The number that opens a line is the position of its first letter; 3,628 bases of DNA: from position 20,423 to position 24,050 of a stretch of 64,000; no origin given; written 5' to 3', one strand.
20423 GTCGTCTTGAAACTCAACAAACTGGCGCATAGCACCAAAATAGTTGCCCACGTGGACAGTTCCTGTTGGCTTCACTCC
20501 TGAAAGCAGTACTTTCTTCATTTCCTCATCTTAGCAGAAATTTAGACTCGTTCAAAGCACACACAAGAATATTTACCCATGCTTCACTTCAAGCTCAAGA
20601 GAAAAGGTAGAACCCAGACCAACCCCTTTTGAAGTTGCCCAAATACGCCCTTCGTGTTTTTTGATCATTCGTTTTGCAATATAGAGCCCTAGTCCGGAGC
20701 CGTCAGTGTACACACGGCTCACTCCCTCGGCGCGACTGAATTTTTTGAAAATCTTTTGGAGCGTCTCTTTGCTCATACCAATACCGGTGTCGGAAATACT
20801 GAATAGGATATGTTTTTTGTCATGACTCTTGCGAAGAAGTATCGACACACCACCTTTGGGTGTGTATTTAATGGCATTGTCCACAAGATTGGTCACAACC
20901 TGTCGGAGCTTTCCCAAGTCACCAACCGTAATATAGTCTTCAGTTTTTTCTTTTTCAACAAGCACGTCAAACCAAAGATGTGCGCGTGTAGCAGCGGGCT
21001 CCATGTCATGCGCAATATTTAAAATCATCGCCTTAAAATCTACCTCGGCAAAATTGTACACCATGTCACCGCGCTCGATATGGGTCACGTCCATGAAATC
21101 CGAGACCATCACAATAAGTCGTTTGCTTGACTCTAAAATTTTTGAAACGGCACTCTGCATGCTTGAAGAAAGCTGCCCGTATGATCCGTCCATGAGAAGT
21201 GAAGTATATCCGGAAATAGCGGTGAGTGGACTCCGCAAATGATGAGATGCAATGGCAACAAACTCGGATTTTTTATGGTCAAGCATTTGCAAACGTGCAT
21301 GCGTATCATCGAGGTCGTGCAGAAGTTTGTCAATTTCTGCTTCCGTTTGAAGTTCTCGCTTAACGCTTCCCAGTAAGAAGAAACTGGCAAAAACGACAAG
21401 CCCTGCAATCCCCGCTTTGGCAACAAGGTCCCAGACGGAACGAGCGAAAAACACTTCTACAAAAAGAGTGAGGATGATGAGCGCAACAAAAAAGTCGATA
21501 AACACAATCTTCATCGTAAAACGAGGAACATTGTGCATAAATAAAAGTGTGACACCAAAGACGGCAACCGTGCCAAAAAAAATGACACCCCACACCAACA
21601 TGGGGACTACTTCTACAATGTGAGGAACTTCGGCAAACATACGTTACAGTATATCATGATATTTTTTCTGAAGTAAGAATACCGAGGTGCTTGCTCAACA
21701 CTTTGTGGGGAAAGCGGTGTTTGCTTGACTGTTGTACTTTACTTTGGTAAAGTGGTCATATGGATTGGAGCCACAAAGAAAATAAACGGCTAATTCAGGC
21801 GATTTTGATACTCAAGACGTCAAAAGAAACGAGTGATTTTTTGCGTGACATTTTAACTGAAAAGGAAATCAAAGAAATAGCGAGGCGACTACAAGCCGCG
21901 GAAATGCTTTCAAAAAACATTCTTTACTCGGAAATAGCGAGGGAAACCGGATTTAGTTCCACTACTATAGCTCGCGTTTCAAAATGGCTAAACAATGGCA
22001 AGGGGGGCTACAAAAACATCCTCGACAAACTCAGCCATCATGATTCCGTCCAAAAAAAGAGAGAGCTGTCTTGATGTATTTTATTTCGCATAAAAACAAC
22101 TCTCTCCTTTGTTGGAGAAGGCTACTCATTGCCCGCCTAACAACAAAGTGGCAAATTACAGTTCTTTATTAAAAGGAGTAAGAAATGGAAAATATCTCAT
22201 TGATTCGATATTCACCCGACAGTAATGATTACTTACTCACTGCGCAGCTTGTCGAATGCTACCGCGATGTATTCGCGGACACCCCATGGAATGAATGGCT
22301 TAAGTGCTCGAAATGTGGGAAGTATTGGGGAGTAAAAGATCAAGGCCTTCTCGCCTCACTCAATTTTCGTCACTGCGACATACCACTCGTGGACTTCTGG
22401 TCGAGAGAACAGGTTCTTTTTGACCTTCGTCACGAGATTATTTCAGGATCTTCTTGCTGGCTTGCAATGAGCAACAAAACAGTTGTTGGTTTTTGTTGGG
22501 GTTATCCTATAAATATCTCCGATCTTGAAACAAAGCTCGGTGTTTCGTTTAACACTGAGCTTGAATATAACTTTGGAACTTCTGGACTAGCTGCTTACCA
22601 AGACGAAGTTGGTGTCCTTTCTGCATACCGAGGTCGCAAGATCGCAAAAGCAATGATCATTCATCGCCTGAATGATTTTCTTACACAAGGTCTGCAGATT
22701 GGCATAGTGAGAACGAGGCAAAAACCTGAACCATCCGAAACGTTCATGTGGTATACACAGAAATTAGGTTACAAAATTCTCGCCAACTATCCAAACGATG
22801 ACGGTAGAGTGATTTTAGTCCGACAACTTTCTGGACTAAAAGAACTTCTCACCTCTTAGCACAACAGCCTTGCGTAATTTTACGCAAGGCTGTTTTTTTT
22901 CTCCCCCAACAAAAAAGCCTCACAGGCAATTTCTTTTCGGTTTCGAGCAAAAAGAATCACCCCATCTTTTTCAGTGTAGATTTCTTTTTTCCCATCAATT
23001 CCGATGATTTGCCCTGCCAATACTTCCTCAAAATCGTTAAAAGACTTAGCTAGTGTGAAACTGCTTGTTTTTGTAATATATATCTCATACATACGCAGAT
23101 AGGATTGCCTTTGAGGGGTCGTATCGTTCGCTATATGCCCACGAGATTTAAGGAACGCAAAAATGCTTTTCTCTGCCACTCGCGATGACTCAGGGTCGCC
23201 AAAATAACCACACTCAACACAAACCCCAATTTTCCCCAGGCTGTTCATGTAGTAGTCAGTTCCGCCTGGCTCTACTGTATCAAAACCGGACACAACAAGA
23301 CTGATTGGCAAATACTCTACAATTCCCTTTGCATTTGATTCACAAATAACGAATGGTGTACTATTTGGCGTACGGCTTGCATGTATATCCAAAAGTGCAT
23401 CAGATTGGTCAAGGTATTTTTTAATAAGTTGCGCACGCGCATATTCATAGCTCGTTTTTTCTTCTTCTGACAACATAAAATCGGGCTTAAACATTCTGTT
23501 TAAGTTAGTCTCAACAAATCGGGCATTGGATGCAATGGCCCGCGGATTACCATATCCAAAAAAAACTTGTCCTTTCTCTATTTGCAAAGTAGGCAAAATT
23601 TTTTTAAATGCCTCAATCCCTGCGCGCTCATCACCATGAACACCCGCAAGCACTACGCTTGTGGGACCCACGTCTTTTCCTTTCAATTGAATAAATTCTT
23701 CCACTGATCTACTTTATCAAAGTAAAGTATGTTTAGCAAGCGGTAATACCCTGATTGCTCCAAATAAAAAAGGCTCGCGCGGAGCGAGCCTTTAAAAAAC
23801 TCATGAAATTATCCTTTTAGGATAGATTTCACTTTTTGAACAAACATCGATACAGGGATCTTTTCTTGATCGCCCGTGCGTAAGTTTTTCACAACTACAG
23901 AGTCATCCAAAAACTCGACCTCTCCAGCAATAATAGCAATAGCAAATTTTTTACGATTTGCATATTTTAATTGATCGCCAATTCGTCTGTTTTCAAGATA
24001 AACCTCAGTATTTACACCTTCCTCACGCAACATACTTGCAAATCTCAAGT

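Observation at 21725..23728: Shared palindrome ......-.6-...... upstream of the TrpR/YerC-like gene and the divergent AstE/AspA gene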

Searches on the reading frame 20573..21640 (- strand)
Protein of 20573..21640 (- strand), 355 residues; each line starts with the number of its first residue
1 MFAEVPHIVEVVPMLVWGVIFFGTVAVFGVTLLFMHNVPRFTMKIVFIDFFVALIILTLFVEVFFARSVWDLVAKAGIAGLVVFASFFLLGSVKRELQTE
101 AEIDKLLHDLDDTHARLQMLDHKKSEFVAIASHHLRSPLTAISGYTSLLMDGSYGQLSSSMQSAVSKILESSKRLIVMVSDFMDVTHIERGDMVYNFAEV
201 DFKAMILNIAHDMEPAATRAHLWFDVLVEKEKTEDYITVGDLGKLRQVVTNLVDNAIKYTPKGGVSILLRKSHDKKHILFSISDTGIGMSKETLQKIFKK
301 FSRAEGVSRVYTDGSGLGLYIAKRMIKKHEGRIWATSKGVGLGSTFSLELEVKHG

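Call 5: search_protein_families(library=pfam, proteins=[window:20573-21640:-], max_evalue=0.01)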
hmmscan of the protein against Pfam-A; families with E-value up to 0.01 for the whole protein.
window:20573-21640:- (355 aa): 3 families
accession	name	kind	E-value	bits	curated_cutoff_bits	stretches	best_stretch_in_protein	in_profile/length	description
PF02518.31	HATPase_c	-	3.6e-27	95.4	26.4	1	241-352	2-109/111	Histidine kinase-, DNA gyrase B-, and HSP90-like ATPase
PF00512.31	HisKA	-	1.5e-15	57.4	26.9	1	124-191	2-66/66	His Kinase A (phospho-acceptor) domain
PF13589.12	HATPase_c_3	-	0.00062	20.2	25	1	246-328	4-86/137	Histidine kinase-, DNA gyrase B-, and HSP90-like ATPase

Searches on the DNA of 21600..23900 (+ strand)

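Call 47: search_rna_families(source=window, start=21600, end=23900, threshold=evalue, max_evalue=10, show_alignments=3)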
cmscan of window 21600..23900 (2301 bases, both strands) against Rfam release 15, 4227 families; matches with E-value up to 10: 15.
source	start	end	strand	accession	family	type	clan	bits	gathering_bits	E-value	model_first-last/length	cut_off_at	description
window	22043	22121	-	RF00979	mir-553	Gene; miRNA;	-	23.2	82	0.24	1-62/62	no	mir-553 microRNA precursor family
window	22806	22899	+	RF00378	Qrr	Gene; sRNA;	-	22.3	50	0.45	1-108/108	no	Qrr RNA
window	22032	22134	-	RF04059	MIR5020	Gene; miRNA;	-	21.2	73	0.5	1-109/109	no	MIR5020 microRNA precursor family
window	22823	22899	+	RF00515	PyrR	Cis-reg;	-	20.7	54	7.9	1-115/115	no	PyrR binding site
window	22057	22107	-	RF04036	mir-2076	Gene; miRNA;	-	20.5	90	0.62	1-68/68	no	mir-2076 microRNA precursor family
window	22054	22111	-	RF03483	MIR319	Gene; miRNA;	-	20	54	0.6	1-92/92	no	MIR319 microRNA precursor family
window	22876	23019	+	RF01778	Evf-2_5p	Gene; lncRNA;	-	18.6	40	3.7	1-142/142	no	Embryonic ventral forebrain-2 long ncRNA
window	23716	23802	+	RF02053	STnc430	Gene; sRNA;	-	18.6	47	9.1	1-162/162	no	Enterobacterial sRNA STnc430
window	22859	22964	-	RF02637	EF0408_EF0409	Gene; sRNA;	-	18.1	440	0.067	1-412/412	no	Enterococcus sRNA EF0408_EF0409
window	23680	23701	+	RF01338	CRISPR-DR25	Gene; CRISPR;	CL00014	17.7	36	5.1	1-25/25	no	CRISPR RNA direct repeat element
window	23760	23814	-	RF02056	STnc390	Gene; sRNA;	-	17.4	50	2.2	1-60/60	no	Salmonella sRNA STnc390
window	22048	22117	+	RF04156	MIR2670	Gene; miRNA;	-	17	117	1.6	1-200/200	no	MIR2670 microRNA precursor family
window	22049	22117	-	RF03831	mir-627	Gene; miRNA;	-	16.6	86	5.3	1-87/87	no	mir-627 microRNA precursor family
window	22046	22119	-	RF04286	mir-513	Gene; miRNA;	CL00136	16.6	72.1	6.7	1-82/82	no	mir-513 microRNA precursor family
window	22863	22894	+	RF02637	EF0408_EF0409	Gene; sRNA;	-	11.1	440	8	376-407/412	no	Enterococcus sRNA EF0408_EF0409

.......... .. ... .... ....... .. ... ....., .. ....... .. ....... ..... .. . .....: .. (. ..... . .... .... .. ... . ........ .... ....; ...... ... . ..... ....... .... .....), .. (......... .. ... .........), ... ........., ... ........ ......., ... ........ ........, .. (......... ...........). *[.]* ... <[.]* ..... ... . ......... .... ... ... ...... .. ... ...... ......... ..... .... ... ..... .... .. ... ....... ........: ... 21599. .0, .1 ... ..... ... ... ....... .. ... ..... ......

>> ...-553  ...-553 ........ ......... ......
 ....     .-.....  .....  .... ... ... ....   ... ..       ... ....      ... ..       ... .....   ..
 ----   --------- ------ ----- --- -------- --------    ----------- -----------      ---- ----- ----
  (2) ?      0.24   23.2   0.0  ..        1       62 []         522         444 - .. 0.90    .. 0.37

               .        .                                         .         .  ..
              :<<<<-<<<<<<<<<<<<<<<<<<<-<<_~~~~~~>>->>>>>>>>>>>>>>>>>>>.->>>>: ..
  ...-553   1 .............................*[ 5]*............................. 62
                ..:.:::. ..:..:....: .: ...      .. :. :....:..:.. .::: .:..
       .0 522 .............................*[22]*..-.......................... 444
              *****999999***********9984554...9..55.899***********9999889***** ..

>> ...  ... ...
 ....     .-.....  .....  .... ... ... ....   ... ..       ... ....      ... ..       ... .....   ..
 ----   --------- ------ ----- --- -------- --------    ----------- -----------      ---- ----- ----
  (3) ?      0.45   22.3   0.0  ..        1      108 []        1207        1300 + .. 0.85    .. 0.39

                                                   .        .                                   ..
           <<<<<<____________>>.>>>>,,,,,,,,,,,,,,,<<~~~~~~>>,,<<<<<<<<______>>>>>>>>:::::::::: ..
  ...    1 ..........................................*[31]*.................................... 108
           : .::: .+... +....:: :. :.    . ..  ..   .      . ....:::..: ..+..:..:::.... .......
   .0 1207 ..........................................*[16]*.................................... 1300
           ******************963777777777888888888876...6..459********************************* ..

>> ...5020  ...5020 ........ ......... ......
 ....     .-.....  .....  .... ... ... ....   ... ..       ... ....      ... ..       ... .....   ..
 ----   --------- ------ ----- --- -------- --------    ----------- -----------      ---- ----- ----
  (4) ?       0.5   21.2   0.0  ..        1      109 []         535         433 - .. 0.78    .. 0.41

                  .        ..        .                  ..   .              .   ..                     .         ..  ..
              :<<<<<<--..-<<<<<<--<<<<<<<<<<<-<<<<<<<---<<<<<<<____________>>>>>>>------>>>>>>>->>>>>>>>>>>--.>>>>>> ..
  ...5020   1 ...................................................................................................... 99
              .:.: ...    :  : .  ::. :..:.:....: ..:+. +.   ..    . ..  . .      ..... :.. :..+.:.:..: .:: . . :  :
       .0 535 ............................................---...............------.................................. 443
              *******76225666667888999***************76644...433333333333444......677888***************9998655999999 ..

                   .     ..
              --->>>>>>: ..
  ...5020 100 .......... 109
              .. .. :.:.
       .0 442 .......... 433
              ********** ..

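Call 48: search_rna_families(sources=[L004, L007, L011, L013, L014, L015, L021, L024, L033, L037, L056, L068, L075, L079], threshold=gathering)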
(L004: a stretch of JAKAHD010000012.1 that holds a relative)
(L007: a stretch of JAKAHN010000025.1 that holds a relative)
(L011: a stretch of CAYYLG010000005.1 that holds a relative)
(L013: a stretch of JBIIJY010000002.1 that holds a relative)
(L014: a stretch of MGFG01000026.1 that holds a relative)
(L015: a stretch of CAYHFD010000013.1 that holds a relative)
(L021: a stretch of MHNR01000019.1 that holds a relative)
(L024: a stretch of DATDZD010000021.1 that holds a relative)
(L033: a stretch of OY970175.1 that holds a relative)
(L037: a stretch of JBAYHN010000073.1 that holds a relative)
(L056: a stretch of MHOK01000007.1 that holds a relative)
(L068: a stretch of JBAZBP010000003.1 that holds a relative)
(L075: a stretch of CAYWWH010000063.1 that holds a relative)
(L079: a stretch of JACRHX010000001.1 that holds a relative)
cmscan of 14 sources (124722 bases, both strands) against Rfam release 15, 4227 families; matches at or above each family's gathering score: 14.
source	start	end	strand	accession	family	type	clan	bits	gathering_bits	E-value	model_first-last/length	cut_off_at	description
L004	10178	10249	-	RF00005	tRNA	Gene; tRNA;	CL00001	78.3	29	3.2e-15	1-71/71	no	tRNA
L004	8584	8657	-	RF00005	tRNA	Gene; tRNA;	CL00001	74.8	29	2.8e-14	1-71/71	no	tRNA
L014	9047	9118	-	RF00005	tRNA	Gene; tRNA;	CL00001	72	29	1.7e-13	1-71/71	no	tRNA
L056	4303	4375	-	RF00005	tRNA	Gene; tRNA;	CL00001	70.3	29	4.9e-13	1-71/71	no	tRNA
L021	3235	3305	+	RF00005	tRNA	Gene; tRNA;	CL00001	69.7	29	7.3e-13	1-71/71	no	tRNA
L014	8770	8840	-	RF00005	tRNA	Gene; tRNA;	CL00001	68.9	29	1.2e-12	1-71/71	no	tRNA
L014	8874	8946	-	RF00005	tRNA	Gene; tRNA;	CL00001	68.3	29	1.8e-12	1-71/71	no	tRNA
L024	8443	8515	-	RF00005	tRNA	Gene; tRNA;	CL00001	66.7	29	5e-12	1-71/71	no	tRNA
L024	7772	7842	-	RF00005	tRNA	Gene; tRNA;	CL00001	65.8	29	8.6e-12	1-71/71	no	tRNA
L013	5660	5730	+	RF00005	tRNA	Gene; tRNA;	CL00001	63.4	29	4.1e-11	1-71/71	no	tRNA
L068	1397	1483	-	RF00005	tRNA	Gene; tRNA;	CL00001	59.1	29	6.2e-10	1-71/71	no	tRNA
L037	158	231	-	RF00005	tRNA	Gene; tRNA;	CL00001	58.1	29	1.1e-09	1-71/71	no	tRNA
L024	10021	10104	+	RF00005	tRNA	Gene; tRNA;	CL00001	50.3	29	1.6e-07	1-71/71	no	tRNA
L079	4653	4736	+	RF00005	tRNA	Gene; tRNA;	CL00001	49.4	29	2.8e-07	1-71/71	no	tRNA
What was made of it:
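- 22128..22178 (+): Conserved leader of the second gene: hairpin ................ (22128-22156), the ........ motif (22161-22168) and the Shine-Dalgarno AAGGAG (22173-22178). Function unknown. Present whichever gene family follows hisR; no Rfam match (calls 47, 48).
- Tried and rejected: Rfam gives only sub-threshold miRNA-like hairpin hits (call 47) and nothing in 14 related loci (call 48).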
